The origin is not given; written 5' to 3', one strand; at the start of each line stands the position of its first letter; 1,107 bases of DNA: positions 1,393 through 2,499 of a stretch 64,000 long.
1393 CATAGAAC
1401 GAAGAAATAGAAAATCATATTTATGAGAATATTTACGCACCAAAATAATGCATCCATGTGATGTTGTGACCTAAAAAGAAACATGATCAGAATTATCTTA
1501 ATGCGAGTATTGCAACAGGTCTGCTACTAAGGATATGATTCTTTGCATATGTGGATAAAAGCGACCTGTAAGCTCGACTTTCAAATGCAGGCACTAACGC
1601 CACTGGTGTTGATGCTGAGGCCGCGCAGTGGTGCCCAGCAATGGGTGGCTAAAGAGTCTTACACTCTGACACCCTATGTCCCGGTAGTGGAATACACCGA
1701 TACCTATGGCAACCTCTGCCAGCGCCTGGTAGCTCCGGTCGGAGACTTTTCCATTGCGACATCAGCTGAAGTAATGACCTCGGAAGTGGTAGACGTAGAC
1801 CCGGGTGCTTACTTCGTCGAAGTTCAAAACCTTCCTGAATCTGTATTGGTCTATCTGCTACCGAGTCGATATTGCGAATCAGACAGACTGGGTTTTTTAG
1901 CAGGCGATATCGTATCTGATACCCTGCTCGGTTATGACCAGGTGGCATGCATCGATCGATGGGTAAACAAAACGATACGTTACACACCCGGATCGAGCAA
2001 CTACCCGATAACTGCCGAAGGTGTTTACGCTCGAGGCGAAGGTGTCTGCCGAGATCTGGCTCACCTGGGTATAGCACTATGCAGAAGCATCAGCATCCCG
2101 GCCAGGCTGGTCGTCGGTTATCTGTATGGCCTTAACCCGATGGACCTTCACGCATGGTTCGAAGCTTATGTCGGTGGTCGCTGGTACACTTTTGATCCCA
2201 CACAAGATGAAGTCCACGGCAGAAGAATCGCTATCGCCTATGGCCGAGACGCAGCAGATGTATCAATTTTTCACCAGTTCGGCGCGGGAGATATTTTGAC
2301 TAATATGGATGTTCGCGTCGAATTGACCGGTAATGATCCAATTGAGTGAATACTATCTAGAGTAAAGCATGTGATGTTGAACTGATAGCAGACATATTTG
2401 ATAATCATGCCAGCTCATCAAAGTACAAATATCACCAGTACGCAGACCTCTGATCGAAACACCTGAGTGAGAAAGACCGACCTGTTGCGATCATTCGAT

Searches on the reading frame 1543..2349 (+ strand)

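Call 58: search_protein_families(library=pfam, proteins=[window:1543-2349:+], max_evalue=0.00001)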
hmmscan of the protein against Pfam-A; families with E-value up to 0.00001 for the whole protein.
window:1543-2349:+ (268 aa): 1 family
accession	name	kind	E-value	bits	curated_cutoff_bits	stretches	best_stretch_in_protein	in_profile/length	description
PF01841.26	Transglut_core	-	6e-22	78.4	23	1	122-219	6-108/108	Transglutaminase-like superfamily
